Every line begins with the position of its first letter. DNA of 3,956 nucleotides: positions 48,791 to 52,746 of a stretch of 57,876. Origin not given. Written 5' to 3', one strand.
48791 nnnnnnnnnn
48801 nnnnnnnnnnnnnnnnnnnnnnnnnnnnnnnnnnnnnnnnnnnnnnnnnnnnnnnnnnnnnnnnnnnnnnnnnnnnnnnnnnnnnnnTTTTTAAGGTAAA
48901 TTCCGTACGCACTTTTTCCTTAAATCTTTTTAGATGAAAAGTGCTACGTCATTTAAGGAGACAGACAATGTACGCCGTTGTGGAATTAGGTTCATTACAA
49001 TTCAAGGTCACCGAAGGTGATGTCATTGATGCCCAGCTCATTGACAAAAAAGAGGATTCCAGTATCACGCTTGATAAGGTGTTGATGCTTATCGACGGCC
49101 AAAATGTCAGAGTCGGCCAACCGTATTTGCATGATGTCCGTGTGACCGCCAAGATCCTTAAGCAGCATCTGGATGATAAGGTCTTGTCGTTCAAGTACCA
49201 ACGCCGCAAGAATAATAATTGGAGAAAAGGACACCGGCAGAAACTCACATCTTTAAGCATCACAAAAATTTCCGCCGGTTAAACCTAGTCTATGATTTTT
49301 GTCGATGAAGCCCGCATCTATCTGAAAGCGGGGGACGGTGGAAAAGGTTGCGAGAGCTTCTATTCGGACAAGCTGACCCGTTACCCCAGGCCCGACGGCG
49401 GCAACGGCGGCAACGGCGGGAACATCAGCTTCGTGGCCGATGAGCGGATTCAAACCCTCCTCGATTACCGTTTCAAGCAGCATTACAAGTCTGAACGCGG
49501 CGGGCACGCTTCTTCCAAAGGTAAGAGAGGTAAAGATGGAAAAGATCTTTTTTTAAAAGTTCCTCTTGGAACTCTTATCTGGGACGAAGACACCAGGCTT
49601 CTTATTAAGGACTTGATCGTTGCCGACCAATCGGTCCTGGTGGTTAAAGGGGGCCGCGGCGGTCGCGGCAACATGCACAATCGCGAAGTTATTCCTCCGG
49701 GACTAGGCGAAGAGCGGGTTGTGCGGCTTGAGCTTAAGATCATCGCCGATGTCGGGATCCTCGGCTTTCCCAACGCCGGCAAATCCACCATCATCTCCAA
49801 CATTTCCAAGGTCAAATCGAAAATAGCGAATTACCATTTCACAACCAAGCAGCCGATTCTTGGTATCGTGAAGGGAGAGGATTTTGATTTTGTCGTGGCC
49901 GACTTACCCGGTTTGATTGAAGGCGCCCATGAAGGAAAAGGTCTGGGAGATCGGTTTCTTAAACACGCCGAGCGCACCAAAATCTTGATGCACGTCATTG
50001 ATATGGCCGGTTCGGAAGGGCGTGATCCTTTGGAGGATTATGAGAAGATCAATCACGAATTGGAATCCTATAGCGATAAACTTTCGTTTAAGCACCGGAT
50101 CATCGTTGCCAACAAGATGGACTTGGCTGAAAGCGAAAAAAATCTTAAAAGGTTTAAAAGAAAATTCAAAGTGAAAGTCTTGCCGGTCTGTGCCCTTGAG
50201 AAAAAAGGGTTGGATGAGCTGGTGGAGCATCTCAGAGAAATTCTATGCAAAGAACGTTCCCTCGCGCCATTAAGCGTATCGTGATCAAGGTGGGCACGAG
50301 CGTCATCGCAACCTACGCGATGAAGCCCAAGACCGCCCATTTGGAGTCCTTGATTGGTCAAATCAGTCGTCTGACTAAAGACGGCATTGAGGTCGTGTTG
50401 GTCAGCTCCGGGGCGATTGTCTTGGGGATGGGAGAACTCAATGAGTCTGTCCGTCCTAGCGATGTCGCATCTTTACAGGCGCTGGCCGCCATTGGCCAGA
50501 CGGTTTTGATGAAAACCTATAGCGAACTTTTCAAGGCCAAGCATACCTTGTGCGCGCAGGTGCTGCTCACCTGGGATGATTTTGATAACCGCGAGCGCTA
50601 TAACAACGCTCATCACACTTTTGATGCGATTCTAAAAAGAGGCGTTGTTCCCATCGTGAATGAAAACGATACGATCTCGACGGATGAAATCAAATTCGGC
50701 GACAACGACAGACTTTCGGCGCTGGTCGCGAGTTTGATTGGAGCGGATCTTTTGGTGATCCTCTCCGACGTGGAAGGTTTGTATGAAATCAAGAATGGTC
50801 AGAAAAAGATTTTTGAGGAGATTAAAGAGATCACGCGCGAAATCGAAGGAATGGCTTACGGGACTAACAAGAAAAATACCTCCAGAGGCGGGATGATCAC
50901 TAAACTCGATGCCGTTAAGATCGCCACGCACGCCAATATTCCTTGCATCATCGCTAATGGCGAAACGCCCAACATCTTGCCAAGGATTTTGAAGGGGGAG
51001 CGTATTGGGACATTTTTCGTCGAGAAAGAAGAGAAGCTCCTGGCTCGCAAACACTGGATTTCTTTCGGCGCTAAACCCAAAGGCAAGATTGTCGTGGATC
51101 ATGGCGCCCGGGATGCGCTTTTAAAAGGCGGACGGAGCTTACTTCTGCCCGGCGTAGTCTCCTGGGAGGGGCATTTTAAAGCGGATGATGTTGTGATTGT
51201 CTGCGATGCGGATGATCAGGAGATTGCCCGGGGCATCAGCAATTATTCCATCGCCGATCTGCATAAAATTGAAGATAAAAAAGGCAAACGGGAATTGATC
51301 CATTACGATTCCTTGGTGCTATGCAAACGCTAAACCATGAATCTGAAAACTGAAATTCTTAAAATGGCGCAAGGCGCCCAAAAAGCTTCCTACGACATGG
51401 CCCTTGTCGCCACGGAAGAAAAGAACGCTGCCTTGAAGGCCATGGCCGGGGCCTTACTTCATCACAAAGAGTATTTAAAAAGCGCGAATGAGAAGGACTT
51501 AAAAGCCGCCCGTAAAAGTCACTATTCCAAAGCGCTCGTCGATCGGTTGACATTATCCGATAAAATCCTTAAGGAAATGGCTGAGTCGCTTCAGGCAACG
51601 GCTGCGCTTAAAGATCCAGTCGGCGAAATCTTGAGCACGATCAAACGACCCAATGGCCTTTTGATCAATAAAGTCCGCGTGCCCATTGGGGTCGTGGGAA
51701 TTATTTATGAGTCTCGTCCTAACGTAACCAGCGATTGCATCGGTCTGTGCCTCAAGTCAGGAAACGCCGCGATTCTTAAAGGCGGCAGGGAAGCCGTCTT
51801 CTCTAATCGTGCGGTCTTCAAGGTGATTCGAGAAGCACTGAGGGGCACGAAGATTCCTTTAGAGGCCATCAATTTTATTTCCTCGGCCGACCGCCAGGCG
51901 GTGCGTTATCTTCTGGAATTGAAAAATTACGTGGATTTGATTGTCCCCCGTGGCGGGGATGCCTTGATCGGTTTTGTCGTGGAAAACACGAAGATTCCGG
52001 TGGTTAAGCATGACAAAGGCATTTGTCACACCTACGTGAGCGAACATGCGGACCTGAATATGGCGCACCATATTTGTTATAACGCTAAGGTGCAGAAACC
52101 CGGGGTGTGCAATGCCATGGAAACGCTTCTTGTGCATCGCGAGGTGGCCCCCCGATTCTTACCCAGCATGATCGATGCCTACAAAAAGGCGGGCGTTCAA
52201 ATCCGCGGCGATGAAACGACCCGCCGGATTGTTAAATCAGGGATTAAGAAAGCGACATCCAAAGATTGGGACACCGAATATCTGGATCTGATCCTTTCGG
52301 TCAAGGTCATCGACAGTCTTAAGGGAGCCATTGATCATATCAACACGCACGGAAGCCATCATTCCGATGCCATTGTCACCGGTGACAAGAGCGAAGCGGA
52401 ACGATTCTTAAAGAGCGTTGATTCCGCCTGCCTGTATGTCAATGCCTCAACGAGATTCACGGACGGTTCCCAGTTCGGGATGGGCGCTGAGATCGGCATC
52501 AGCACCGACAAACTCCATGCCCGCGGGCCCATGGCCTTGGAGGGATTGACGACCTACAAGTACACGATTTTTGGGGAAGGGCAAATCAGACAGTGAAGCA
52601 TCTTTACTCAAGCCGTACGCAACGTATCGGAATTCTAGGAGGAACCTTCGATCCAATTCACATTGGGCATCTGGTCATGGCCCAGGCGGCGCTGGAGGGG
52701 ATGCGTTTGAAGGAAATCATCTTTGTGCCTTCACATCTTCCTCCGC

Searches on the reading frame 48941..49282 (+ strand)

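Call 54: search_protein_families(library=pfam, proteins=[window:48941-49282:+], max_evalue=0.001)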
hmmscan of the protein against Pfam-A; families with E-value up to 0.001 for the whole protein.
window:48941-49282:+ (113 aa): 1 family
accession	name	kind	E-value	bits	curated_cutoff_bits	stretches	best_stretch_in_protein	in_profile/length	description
PF00829.26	Ribosomal_L21p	-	5e-31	107.3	27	1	10-110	1-99/99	Ribosomal prokaryotic L21 protein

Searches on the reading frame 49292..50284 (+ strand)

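Call 54: search_protein_families(library=pfam, proteins=[window:49292-50284:+], max_evalue=0.001)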
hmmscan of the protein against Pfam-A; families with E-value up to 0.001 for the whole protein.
window:49292-50284:+ (330 aa): 6 families
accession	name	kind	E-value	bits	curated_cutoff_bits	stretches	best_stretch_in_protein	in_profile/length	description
PF01018.28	GTP1_OBG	-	3e-43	147.5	27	1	4-131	1-128/155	GTP1/OBG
PF01926.29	MMR_HSR1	-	1.1e-25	90.4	21.9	1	153-275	1-113/113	50S ribosome-binding GTPase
PF02421.24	FeoB_N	-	2.9e-13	50.1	27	1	154-313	3-155/156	Ferrous iron transport protein B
PF00025.27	Arf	-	6.3e-06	26.2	22.3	1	156-316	19-172/174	ADP-ribosylation factor family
PF00009.33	GTP_EFTU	-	3.2e-05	24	26.5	0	262-317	118-185/188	Elongation factor Tu GTP binding domain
PF16897.10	MMR_HSR1_Xtn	-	0.00024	21.5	35.2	1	262-316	51-102/106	C-terminal region of MMR_HSR1 domain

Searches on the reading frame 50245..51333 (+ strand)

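Call 54: search_protein_families(library=pfam, proteins=[window:50245-51333:+], max_evalue=0.001)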
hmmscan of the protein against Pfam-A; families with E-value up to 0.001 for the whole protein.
window:50245-51333:+ (362 aa): 2 families
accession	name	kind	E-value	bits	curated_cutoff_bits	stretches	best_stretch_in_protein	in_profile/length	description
PF00696.33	AA_kinase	-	3.1e-39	135.5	24.9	1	10-238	1-234/234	Amino acid kinase family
PF01472.26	PUA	-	2.7e-19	69.3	24.8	1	280-348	1-68/74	PUA domain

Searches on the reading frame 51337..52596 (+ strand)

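Call 54: search_protein_families(library=pfam, proteins=[window:51337-52596:+], max_evalue=0.001)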
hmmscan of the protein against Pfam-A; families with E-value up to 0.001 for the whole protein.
window:51337-52596:+ (419 aa): 1 family
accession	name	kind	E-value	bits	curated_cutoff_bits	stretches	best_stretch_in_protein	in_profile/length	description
PF00171.27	Aldedh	-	2.1e-20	73.2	23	1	6-292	30-303/461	Aldehyde dehydrogenase family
